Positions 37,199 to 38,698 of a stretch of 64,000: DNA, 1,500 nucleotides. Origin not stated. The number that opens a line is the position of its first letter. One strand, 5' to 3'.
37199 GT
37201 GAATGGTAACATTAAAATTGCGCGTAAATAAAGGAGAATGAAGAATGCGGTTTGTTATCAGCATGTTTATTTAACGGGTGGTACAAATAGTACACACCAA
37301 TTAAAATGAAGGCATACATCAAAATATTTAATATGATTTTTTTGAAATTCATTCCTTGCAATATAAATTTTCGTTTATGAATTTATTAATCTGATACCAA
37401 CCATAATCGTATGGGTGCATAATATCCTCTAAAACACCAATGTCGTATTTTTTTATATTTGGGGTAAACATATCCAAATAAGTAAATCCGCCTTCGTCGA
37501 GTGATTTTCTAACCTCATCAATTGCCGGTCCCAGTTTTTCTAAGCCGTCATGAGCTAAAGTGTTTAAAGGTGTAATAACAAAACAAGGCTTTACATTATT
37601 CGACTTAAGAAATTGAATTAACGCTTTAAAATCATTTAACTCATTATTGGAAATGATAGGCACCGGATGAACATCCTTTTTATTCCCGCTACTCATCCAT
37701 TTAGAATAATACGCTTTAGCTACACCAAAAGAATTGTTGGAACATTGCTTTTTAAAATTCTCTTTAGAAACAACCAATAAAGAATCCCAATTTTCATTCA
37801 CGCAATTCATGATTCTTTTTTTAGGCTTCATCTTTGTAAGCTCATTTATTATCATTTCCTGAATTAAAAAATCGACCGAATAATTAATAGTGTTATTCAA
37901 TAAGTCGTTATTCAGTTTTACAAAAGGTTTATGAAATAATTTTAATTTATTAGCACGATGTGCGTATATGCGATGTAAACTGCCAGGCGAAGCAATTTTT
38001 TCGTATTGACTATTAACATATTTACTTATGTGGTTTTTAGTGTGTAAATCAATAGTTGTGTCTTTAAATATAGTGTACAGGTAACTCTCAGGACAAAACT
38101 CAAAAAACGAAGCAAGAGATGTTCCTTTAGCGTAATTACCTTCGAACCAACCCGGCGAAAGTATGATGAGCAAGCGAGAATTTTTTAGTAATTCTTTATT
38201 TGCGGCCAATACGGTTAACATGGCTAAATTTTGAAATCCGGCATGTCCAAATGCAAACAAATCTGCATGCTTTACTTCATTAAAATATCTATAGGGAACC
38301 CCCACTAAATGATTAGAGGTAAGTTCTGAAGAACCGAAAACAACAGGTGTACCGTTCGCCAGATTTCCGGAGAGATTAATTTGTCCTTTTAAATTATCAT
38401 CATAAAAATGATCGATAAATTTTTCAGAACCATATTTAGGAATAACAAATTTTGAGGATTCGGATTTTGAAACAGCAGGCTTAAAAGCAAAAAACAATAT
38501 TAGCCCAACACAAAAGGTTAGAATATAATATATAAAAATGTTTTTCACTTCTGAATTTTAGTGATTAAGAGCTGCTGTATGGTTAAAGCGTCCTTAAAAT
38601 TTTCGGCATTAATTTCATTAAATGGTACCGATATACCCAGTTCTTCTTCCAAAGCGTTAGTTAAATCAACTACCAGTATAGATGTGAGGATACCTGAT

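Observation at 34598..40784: Complete, translationally coupled Dlt-type acylation module in a diderm Bacteroidota that should have no teichoic acid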

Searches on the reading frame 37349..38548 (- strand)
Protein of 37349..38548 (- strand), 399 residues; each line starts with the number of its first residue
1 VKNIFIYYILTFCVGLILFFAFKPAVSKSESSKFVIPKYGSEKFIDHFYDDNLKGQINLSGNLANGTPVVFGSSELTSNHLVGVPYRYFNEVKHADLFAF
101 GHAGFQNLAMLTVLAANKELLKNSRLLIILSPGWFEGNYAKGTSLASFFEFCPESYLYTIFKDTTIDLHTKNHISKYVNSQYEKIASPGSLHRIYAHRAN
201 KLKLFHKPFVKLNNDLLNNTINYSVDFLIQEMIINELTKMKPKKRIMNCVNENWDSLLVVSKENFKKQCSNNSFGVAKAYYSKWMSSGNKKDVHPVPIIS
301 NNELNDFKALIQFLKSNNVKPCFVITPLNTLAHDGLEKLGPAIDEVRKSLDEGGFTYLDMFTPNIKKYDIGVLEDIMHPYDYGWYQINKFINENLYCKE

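Call 3: search_protein_families(library=pfam, proteins=[window:37349-38548:-], max_evalue=0.01)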
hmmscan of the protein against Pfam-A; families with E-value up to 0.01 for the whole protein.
window:37349-38548:- (399 aa): 1 family
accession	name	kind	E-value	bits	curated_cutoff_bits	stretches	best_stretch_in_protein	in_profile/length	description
PF04914.18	DltD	-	1.5e-44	153.2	22.7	1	53-393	9-345/348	DltD protein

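Call 4: search_protein_families(library=ncbifam, proteins=[window:37349-38548:-], max_evalue=0.01)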
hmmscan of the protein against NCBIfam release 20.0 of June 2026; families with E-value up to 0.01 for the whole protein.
window:37349-38548:- (399 aa): 1 family
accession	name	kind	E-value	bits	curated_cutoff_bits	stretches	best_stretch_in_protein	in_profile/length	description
TIGR04092.1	LTA_DltD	equivalog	6.7e-39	134.3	150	1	11-393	3-381/383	D-alanyl-lipoteichoic acid biosynthesis protein DltD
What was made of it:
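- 37349..38548 (-): dltD-like SGNH-type transferase (399 aa). It has an N-terminal membrane anchor and a periplasmic domain. Catalytic residues are Ser74 (GSSE), Asp375 and His378 (DIMH). NCBIfam LTA_DltD gives 134.3 bits against a cut-off of 150 (calls 3, 4).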

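Call 8: search_solved_structures(query=window:37349-38548:-, max_evalue=0.001, show_alignments=2)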
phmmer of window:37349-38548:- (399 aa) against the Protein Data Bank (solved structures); distinct sequences matched with E-value up to 0.001: 3.
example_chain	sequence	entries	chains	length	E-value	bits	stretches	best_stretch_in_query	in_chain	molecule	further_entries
6o93_A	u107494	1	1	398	1.2e-10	44.4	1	52-393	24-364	D-alanyl transferase DltD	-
3bma_A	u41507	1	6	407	2.8e-06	30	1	101-392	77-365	D-alanyl-lipoteichoic acid synthetase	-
6pfx_A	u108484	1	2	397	8.9e-06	28.4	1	71-392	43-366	D-alanyl transferase DltD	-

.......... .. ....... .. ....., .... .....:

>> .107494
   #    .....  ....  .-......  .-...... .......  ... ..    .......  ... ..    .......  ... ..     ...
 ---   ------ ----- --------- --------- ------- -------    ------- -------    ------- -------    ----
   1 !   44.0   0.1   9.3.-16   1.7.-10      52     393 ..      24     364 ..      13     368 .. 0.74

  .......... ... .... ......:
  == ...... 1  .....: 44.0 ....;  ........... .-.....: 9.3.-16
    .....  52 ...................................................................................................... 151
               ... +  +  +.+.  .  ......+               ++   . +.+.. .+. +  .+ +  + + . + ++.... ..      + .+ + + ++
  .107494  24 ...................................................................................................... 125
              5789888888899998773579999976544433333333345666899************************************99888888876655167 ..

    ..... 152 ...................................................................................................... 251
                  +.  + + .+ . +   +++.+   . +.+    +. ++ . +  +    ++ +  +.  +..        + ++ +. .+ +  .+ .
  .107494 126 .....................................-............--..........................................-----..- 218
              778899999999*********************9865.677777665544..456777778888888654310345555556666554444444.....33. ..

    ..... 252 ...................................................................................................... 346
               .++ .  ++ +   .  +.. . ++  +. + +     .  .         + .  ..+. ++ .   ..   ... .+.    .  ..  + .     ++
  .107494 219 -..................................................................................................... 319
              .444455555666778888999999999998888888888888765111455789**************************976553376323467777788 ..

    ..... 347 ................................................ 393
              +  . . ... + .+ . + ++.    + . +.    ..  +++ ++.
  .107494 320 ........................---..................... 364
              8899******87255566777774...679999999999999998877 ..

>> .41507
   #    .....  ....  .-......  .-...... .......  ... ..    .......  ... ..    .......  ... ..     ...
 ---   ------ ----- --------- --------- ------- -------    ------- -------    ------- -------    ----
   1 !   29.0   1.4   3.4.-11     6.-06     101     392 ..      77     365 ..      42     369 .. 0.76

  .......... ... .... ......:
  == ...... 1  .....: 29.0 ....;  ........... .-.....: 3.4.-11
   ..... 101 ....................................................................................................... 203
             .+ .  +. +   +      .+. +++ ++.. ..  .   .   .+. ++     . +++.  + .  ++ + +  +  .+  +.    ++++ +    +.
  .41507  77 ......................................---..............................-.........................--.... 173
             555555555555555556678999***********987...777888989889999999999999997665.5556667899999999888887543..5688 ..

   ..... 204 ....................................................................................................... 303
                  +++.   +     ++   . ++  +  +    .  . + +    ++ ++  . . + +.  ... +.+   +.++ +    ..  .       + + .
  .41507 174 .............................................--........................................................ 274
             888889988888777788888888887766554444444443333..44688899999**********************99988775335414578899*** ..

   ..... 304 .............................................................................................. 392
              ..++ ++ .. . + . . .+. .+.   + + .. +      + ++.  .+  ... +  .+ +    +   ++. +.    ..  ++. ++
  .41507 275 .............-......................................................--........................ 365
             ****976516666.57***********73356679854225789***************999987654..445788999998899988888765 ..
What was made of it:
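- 37349..38548 (-): It matches DltD structures 6o93, 3bma and 6pfx (call 8).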

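Call 13: find_homologous_proteins(query=window:37349-38548:-, max_evalue=0.00001)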
Query window:37349-38548:- (399 aa): 136 proteins with E <= 0.00001 among 4983 candidates; the best 120 are listed.
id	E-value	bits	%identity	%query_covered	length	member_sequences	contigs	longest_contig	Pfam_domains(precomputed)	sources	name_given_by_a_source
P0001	4.6e-270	913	100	100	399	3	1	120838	PF04914.19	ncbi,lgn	-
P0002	1.2e-226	771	83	100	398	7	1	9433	PF04914.19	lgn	-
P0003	3.5e-182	624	67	100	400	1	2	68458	PF04914.19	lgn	-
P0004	3.2e-156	539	57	100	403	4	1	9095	PF04914.19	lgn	-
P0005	1.7e-155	536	58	100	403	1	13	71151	PF04914.19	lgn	-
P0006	1.3e-141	490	54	100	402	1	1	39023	PF04914.19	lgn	-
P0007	2.2e-105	371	45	99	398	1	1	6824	PF04914.19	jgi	jgi:poly-D-alanine transfer protein DltD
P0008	6.6e-99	350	45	99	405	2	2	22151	PF04914.19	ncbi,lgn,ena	-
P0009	4.7e-97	344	46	99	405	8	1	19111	PF04914.19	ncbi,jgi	jgi:D-alanyl-lipoteichoic acid biosynthesis protein DltD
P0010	1.8e-96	342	43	98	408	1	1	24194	PF04914.19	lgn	-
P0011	3.5e-96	341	45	98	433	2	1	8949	PF04914.19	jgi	jgi:D-alanyl-lipoteichoic acid biosynthesis protein DltD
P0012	7.2e-96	340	44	98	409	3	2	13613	PF04914.19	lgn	-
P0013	8.0e-96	340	43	98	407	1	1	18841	PF04914.19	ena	-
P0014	1.5e-95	339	43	98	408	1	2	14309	PF04914.19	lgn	-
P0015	5.9e-95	337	42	99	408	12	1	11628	PF04914.19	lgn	-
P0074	2.3e-51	193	34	86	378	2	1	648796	PF04914.19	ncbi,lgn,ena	-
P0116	3.6e-26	110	29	85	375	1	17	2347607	PF04914.19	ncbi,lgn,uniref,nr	ncbi:poly D-alanine transfer protein [Aliarcobacter butzleri RM4018]|uniref:Poly D-alanine transfer 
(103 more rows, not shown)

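Call 17: find_related_loci(query=A2, collection=genome_contigs, flank=8000)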
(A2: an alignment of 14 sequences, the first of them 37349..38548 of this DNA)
Query A2 (399 aa) in genome_contigs; peptide patterns used: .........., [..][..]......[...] (x = any residue, [..] = any of these).
77 stretches matched a pattern; 18 encode a relative of the query (tblastn E <= 1e-3); 18 distinct loci.
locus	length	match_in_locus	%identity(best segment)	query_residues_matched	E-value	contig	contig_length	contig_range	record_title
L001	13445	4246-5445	45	1-394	1e-104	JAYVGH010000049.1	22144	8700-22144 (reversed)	MAG: Bacteroidota bacterium isolate GL46_Up_concoct_104 GL46_Up_concoct_104_48, whole genome shotgun sequence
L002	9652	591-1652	49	45-394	7e-103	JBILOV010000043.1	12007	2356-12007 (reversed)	MAG: Bacteroidia bacterium isolate ME2017-12-01_3300044633_group7_bin109 Rohwer_bin427_scaffold_4445_c1, whole genome sh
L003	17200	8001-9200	43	2-394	2e-101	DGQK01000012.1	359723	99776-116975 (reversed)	MAG TPA_asm: Bacteroidetes bacterium UBA4416 UBA4416_contig_925, whole genome shotgun sequence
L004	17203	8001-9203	42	1-394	4e-101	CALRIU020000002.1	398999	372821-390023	MAG: Hydrocarboniphaga daqingensis isolate JJ-AX1-329-3-mx-bin493 genome assembly, contig: JJ-MOM7-71-C4, whole genome s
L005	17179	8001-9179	44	2-394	2e-96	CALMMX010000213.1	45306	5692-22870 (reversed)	MAG TPA_asm: uncultured Bacteroidetes bacterium isolate SRR5676433_bin.47_CONCOCT_v1.1_MAG genome assembly, contig: ERZ7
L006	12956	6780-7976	42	1-394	3e-96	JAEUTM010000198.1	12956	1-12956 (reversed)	MAG: Bacteroidia bacterium isolate new MAG-329 k141_3256522, whole genome shotgun sequence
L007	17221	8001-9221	42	2-391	2e-94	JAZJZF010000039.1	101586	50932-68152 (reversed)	MAG: Bacteroidota bacterium isolate ADI_H2L1_1_122_18_3-bin013_1 ADIH2L11_B013_1_000000000036, whole genome shotgun sequ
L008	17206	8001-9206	43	1-396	4e-93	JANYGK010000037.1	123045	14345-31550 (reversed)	MAG: Bacteroidetes bacterium isolate 341R_metabinner_23 341R_k141_1069799, whole genome shotgun sequence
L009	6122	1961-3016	47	46-394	4e-92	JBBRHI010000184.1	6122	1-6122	MAG: Bacteroidia bacterium isolate Co_metawrap_2698 Cmw_2698_k141_22626452_length_6122_cov_7.0000, whole genome shotgun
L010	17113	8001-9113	41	28-396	1e-90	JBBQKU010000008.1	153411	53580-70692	MAG: Bacteroidota bacterium isolate Co_metawrap_567 Cmw_567_k141_545082_length_153411_cov_19.9995, whole genome shotgun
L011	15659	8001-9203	42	1-394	1e-87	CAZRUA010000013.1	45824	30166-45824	MAG TPA_asm: uncultured Flavobacteriaceae bacterium isolate SRP150892_co2_485 genome assembly, contig: NODE_878_length_4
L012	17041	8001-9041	40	41-398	8e-73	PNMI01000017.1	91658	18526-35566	MAG: Sphingobacteriaceae bacterium isolate FW.025 FD_1000132_91658, whole genome shotgun sequence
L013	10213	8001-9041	39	41-398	3e-71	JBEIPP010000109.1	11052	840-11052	MAG: Flavobacteriales bacterium isolate Sample-106-S6-bin-64 Sample_106_S6-bin_64-k141_2142285, whole genome shotgun seq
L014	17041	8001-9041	39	41-398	8e-71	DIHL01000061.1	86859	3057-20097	MAG TPA_asm: Bacteroidetes bacterium UBA5697 UBA5697_contig_385, whole genome shotgun sequence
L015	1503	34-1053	32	63-394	2e-57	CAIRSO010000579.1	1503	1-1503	MAG: uncultured Bacteroidia bacterium isolate Loclat_bin-16932 genome assembly, contig: bin-16932:579/881, whole genome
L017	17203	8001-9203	42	1-394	1e-99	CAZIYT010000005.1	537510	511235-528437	MAG TPA_asm: uncultured Flavobacterium sp. isolate SRP193066_co1_59 genome assembly, contig: NODE_20_length_537510_cov_4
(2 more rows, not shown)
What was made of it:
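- Tried and rejected: A narrower alignment worked (call 17).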

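Call 21: find_encoding_contigs(protein=P0001, flank=3000, max_places=4)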
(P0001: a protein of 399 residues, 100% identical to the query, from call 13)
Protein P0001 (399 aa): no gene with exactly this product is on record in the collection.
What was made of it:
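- Tried and rejected: An exact look-up of the window DltD found no contig on record (call 21), so the source organism could not be named.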

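Call 36: search_protein_families(library=pfam, proteins=[L017:5868-6773:-, L003:4935-5921:+, L008:2751-3845:-, L017:3406-4383:-, L012:3878-4840:+, L012:675-1712:+, L013:1669-2748:+, L013:2735-3874:+, L012:5776-6585:+, L013:6587-7597:+], max_evalue=0.001)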
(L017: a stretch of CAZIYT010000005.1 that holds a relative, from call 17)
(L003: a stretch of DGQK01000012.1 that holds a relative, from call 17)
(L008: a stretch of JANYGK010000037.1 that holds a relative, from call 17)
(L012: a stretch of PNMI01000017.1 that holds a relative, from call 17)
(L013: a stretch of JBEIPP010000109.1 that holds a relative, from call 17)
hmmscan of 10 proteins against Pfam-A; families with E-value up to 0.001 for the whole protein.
L017:5868-6773:- (301 aa): 0 families

L003:4935-5921:+ (328 aa): 1 family
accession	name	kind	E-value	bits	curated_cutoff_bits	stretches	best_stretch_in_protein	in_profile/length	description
PF00291.31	PALP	-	2.5e-13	50.5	35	1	52-303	22-295/295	Pyridoxal-phosphate dependent enzyme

L008:2751-3845:- (364 aa): 1 family
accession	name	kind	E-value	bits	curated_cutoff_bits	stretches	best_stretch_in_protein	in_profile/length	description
PF02470.25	MlaD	-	3e-10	40.7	25.1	1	67-145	2-79/81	MlaD protein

L017:3406-4383:- (325 aa): 0 families

L012:3878-4840:+ (320 aa): 3 families
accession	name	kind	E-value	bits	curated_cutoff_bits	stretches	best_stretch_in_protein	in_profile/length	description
PF13480.13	Acetyltransf_6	-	1.4e-08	35.4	22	1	196-277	54-135/143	Acetyltransferase (GNAT) domain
PF02388.22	FemAB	-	1.1e-07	31.5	24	1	131-192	145-206/406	FemAB family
PF00583.31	Acetyltransf_1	-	0.00042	21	20.7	1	208-274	24-96/116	Acetyltransferase (GNAT) family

L012:675-1712:+ (345 aa): 3 families
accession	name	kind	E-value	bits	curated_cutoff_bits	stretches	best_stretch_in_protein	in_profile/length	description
PF00535.33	Glycos_transf_2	-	8.7e-35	120.6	23.3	1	10-160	1-157/168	Glycosyl transferase family 2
PF10111.15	Glyco_tranf_2_2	-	1.2e-12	48.3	27.3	1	10-107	1-103/276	Glycosyltransferase like family 2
PF13641.12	Glyco_tranf_2_3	-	2.6e-06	28.1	27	1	9-112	3-112/230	Glycosyltransferase like family 2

L013:1669-2748:+ (359 aa): 5 families
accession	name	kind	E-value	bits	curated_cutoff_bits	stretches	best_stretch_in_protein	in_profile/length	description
PF13477.12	Glyco_trans_4_2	-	3.7e-22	79.4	23.4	1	5-136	2-138/139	Glycosyl transferase 4-like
PF00534.26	Glycos_transf_1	-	2.8e-19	69.7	26.4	1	171-300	14-142/172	Glycosyl transferases group 1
PF13692.12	Glyco_trans_1_4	-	5.5e-15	56.3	27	1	174-299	3-125/142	Glycosyl transferases group 1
PF13439.12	Glyco_transf_4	-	3.1e-12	47.3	28.5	1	35-158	28-162/170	Glycosyltransferase Family 4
PF13579.12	Glyco_trans_4_4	-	6.1e-08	33.6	29.7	1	55-157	53-154/158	Glycosyl transferase 4-like domain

L013:2735-3874:+ (379 aa): 4 families
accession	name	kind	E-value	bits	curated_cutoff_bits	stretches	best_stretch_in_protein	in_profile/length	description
PF00534.26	Glycos_transf_1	-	3.2e-19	69.5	26.4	1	185-349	3-170/172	Glycosyl transferases group 1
PF13692.12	Glyco_trans_1_4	-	7.5e-15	55.9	27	1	198-337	2-142/142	Glycosyl transferases group 1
PF13524.12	Glyco_trans_1_2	-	9.7e-09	35.8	25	1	214-361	4-138/144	Glycosyl transferase-like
PF10327.15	7TM_GPCR_Sri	-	0.0009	19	23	0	120-182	125-187/303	Serpentine type 7TM GPCR chemoreceptor Sri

L012:5776-6585:+ (269 aa): 0 families

L013:6587-7597:+ (336 aa): 3 families
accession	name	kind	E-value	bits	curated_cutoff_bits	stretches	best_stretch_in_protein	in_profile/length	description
PF00535.33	Glycos_transf_2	-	2e-23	83.6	23.3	1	6-173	2-167/168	Glycosyl transferase family 2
PF13641.12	Glyco_tranf_2_3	-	5e-10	40.2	27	1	4-221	3-223/230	Glycosyltransferase like family 2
PF13632.12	Glyco_trans_2_3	-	1.3e-07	32.1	27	1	87-284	2-196/198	Glycosyl transferase family group 2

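Call 41: search_protein_families(library=pfam, proteins=[L012:11836-13065:+, L012:13062-14276:+, L012:16-690:+, L003:12052-14286:+, L004:897-2225:-, L007:15212-15634:+], max_evalue=0.001)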
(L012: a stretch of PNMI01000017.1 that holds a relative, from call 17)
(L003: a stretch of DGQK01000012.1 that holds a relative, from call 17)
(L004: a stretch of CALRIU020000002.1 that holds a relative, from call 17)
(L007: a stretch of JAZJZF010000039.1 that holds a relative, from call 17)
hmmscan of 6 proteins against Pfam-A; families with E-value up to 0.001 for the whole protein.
L012:11836-13065:+ (409 aa): 1 family
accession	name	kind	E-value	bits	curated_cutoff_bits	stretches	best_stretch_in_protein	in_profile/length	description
PF04932.20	Wzy_C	-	5.4e-20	72.1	31.7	1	189-346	2-149/149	O-Antigen ligase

L012:13062-14276:+ (404 aa): 3 families
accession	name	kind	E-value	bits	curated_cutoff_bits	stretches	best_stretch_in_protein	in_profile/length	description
PF01041.23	DegT_DnrJ_EryC1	-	2.9e-98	329.8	19.8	1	8-393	2-359/360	DegT/DnrJ/EryC1/StrS aminotransferase family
PF00155.27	Aminotran_1_2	-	1.1e-09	38.4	19.7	1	32-122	44-150/361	Aminotransferase class I and II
PF01053.26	Cys_Met_Meta_PP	-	2.2e-05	23.7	27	1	29-122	51-141/381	Cys/Met metabolism PLP-dependent enzyme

L012:16-690:+ (224 aa): 1 family
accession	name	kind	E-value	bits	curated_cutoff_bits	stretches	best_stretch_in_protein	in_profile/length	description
PF01531.22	Glyco_transf_11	-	5.9e-37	127.9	23.9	1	37-221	115-294/298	Glycosyl transferase family 11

L003:12052-14286:+ (744 aa): 4 families
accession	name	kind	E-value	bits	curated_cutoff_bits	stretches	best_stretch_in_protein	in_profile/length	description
PF13437.12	HlyD_3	-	1.4e-08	35.9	22.2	1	585-646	2-62/106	HlyD family secretion protein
PF16576.10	HlyD_D23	-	6e-07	29.4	30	0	513-655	41-179/214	Barrel-sandwich domain of CusB or HlyD membrane-fusion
PF00664.28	ABC_membrane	-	1e-05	25.8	28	0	24-182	5-173/274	ABC transporter transmembrane region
PF13533.13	Biotin_lipoyl_2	-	6.5e-05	23.1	29.8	1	366-395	2-31/32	Biotin-lipoyl like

L004:897-2225:- (442 aa): 12 families
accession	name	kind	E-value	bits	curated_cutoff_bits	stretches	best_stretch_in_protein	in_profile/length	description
PF13183.11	Fer4_8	-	3.9e-12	47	27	2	362-390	46-68/68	4Fe-4S dicluster domain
PF13187.11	Fer4_9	-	2.2e-11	44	27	1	310-389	2-50/52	4Fe-4S dicluster domain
PF13237.11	Fer4_10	-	3.9e-10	39.9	25.5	1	305-387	4-53/53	4Fe-4S dicluster domain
PF12797.12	Fer4_2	-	7.2e-08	32.4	24.5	1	301-321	1-21/22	4Fe-4S binding domain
PF13534.11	Fer4_17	-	2.5e-06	28.4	22.2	2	309-391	1-61/61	4Fe-4S dicluster domain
PF12838.12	Fer4_7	-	4.2e-06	27.6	27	1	309-390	1-52/52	4Fe-4S dicluster domain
PF00037.32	Fer4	-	3.2e-05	24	21.1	0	306-323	4-21/24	4Fe-4S binding domain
PF13484.11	Fer4_16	-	7.3e-05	23.9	30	1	310-389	2-66/66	4Fe-4S double cluster binding domain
PF14697.11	Fer4_21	-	0.00019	22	35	0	306-323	4-21/59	4Fe-4S dicluster domain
PF13746.11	Fer4_18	-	0.00026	21.6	27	0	369-391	54-76/114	4Fe-4S dicluster domain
PF17179.9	Fer4_22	-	0.00028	22.1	27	0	301-324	72-95/95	4Fe-4S dicluster domain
PF12800.12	Fer4_4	-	0.00074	20.1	24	0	308-322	2-16/17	4Fe-4S binding domain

L007:15212-15634:+ (140 aa): 1 family
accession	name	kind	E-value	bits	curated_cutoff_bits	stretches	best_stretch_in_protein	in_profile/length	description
PF01042.26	Ribonuc_L-PSP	-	1.9e-26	92.9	27.3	1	11-138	3-120/121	Endoribonuclease L-PSP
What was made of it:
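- Three MAGs embed the cassette in a Wzy-type glycan locus (calls 36, 41).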
